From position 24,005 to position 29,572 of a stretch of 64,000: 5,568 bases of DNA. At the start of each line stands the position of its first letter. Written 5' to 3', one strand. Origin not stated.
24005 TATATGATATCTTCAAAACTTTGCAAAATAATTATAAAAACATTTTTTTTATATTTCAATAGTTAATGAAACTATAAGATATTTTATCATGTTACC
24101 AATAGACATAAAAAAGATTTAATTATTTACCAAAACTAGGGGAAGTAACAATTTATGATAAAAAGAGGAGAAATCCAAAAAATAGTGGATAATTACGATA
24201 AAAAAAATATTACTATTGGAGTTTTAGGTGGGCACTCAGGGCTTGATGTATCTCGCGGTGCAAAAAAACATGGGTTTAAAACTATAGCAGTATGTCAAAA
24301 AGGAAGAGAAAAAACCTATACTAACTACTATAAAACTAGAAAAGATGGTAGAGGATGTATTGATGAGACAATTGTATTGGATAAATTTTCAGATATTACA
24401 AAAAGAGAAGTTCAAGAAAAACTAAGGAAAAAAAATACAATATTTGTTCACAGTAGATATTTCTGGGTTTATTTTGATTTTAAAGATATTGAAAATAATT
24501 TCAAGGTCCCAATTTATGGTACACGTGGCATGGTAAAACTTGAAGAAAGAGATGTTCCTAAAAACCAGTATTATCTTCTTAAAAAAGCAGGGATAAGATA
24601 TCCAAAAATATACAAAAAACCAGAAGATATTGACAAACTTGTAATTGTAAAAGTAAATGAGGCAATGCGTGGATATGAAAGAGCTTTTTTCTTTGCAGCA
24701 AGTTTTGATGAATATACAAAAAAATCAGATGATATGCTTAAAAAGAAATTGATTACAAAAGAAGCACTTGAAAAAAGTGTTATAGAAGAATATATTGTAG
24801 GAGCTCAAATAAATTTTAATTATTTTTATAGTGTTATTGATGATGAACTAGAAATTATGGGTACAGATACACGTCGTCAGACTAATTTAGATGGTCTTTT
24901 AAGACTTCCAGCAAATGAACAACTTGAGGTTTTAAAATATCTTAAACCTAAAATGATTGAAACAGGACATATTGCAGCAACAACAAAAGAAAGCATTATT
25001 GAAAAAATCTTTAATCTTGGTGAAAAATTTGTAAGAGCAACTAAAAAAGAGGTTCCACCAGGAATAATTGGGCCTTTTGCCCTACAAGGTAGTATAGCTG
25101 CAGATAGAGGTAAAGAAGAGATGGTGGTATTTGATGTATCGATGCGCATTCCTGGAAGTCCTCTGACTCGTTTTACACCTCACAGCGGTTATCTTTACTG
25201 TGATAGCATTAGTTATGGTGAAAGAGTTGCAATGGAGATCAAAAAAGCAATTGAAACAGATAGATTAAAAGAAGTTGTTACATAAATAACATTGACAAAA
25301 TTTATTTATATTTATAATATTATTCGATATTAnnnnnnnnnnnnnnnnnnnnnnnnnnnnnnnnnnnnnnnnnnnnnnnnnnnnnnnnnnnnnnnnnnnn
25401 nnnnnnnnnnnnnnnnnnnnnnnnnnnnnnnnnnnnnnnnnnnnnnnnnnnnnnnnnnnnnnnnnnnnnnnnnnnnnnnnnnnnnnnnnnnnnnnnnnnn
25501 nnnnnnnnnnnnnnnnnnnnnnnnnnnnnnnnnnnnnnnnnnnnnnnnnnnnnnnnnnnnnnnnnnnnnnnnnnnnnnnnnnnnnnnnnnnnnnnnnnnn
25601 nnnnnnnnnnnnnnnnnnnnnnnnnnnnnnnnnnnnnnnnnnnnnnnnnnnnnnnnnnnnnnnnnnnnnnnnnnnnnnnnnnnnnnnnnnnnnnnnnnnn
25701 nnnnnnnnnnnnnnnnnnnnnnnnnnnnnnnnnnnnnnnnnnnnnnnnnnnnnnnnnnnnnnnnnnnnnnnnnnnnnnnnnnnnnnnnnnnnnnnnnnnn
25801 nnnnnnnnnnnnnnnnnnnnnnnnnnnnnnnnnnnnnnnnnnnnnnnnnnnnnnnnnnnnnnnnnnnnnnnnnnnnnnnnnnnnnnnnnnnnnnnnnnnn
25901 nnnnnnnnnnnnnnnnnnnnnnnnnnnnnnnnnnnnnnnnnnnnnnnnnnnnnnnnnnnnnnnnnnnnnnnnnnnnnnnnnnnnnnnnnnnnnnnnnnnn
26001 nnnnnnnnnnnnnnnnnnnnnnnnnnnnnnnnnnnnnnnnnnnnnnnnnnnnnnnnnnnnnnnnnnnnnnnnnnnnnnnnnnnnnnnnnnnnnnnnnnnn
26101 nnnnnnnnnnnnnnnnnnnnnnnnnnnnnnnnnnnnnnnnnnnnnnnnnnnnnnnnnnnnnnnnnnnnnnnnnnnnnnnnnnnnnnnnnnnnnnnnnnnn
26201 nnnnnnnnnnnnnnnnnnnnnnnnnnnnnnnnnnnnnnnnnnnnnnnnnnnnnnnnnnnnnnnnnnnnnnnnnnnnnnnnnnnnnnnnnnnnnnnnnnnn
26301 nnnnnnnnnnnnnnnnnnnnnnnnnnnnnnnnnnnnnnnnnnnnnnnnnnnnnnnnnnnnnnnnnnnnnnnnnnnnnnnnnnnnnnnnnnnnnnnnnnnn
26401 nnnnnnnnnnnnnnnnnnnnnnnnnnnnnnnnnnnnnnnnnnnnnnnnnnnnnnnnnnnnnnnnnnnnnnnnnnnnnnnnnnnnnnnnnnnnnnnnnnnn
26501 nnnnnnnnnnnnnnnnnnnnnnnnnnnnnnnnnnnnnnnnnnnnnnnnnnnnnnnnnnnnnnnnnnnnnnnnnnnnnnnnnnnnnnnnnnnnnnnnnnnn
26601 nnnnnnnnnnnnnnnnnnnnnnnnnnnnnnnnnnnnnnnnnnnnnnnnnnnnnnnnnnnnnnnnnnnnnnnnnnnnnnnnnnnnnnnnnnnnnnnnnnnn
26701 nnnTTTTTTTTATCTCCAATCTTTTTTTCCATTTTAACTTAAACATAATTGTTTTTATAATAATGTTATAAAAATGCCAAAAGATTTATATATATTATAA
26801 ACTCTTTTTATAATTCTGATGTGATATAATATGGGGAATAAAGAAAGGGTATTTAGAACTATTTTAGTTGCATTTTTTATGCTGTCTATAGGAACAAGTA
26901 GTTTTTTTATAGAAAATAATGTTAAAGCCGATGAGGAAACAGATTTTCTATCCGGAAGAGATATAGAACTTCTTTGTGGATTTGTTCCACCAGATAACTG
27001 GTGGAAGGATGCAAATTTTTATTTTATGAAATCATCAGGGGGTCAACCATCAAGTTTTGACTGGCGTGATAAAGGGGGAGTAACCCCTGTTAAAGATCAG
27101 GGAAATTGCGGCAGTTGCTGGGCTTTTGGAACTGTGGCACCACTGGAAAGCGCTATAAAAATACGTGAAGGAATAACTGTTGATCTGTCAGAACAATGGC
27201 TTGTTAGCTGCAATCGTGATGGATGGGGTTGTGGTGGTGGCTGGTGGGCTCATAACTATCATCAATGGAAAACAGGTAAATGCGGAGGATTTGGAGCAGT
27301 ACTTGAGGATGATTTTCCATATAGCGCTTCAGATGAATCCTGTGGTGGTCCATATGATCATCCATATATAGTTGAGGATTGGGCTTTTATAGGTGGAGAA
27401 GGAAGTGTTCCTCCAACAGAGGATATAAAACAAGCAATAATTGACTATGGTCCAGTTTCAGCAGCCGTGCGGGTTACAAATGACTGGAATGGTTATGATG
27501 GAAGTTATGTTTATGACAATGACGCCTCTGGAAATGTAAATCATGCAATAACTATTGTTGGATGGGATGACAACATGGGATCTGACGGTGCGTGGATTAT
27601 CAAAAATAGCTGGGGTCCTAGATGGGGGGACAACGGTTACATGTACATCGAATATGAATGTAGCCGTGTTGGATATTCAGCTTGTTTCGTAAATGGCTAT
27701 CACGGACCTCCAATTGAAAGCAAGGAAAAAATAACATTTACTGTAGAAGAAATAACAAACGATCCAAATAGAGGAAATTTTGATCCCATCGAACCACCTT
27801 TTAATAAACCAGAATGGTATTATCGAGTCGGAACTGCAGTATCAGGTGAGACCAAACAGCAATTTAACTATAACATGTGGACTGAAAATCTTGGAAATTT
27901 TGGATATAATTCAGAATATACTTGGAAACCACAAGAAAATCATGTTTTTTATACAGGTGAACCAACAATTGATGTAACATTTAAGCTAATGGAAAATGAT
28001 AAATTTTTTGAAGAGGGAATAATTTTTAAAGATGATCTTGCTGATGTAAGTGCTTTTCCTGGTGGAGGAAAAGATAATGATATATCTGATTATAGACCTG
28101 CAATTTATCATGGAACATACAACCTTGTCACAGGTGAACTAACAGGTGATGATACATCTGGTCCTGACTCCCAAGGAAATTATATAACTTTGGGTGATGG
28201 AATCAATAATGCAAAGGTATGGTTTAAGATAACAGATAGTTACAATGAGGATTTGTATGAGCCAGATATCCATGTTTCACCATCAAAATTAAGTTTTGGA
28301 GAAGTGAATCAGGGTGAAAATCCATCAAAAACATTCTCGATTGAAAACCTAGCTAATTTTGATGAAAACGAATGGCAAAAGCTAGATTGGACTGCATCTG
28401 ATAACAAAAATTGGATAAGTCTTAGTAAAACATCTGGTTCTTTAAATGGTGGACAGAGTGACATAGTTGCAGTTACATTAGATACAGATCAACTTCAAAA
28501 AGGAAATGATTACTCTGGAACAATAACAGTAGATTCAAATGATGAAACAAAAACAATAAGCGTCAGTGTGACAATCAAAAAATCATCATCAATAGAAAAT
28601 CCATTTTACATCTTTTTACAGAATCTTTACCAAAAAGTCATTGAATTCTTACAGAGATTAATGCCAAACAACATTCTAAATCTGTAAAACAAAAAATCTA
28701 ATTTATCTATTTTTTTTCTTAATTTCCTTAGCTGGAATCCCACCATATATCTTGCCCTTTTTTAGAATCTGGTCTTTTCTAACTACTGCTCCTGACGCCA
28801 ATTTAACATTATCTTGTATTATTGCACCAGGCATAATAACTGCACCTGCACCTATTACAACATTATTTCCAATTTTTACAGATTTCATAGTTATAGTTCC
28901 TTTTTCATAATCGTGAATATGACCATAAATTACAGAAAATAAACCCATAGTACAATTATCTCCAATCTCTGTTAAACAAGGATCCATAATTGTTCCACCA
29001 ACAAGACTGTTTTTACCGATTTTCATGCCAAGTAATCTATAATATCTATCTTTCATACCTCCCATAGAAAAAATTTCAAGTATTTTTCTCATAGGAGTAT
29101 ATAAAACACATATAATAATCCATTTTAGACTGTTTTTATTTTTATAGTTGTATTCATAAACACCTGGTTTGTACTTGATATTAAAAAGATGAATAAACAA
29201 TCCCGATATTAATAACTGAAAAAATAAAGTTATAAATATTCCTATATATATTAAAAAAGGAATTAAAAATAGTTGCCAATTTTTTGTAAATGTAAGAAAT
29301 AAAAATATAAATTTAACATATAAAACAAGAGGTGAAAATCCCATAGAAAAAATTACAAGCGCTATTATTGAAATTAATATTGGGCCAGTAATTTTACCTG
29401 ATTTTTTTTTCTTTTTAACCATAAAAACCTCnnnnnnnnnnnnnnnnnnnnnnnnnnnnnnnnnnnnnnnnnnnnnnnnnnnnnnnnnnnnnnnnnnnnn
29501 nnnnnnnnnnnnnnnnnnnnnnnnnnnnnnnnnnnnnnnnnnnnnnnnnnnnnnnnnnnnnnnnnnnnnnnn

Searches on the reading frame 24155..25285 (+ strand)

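Call 26: search_protein_families(library=pfam, proteins=[window:24155-25285:+], max_evalue=0.001)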
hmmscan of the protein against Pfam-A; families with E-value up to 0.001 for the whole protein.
window:24155-25285:+ (376 aa): 2 families
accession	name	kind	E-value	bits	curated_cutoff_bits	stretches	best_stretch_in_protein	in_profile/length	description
PF06973.17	DUF1297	-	1.9e-63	213.9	23.8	1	186-376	1-188/188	Domain of unknown function (DUF1297)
PF06849.18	DUF1246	-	4.1e-39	133.8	25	1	21-153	1-122/122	Protein of unknown function (DUF1246)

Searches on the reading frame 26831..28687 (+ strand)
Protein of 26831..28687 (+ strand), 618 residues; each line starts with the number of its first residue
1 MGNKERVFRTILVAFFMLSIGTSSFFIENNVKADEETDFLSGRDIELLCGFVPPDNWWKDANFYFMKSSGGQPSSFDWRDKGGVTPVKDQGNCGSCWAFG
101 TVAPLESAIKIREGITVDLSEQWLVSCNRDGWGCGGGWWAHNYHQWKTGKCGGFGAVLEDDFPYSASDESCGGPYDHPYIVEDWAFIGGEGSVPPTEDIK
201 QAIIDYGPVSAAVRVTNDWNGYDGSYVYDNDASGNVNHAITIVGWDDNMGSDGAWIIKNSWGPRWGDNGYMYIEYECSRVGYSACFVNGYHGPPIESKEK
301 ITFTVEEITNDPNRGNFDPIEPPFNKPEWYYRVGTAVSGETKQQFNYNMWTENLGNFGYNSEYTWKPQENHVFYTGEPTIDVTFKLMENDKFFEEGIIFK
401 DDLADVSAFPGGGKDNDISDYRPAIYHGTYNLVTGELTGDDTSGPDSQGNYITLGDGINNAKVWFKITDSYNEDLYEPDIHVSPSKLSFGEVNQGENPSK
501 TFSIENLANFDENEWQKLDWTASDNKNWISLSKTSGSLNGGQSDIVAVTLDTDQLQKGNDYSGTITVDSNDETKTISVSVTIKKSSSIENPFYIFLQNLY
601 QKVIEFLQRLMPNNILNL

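Call 27: search_protein_families(library=pfam, proteins=[window:26831-28687:+], max_evalue=0.001)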
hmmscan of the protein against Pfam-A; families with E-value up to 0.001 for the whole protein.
window:26831-28687:+ (618 aa): 5 families
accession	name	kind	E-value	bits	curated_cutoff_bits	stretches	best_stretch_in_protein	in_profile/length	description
PF00112.29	Peptidase_C1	-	7.7e-49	167.2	20.7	1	73-277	2-206/220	Papain family cysteine protease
PF19190.6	BACON_2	-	2.5e-10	40.6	25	1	480-581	2-92/94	Viral BACON domain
PF22544.2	HYDIN_VesB_CFA65-like_Ig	-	3.9e-05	24.2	25.5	1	478-579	1-96/100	HYDIN/CFA65/VesB-like, Ig-like domain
PF03051.21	Peptidase_C1_2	-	0.00034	20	22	0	234-273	357-397/438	Peptidase C1-like family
PF22076.2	Cep192_D6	-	0.00062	20.4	35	0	480-580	4-100/101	Cep192 domain 6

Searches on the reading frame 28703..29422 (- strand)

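Call 27: search_protein_families(library=pfam, proteins=[window:28703-29422:-], max_evalue=0.001)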
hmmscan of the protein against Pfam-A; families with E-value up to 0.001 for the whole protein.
window:28703-29422:- (239 aa): 2 families
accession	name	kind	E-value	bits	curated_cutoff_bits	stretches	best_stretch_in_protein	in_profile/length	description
PF00132.30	Hexapep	-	4.7e-12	45.5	27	1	182-216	2-36/36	Bacterial transferase hexapeptide (six repeats)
PF14602.12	Hexapep_2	-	6.5e-10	39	27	1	182-214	2-32/34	Hexapeptide repeat of succinyl-transferase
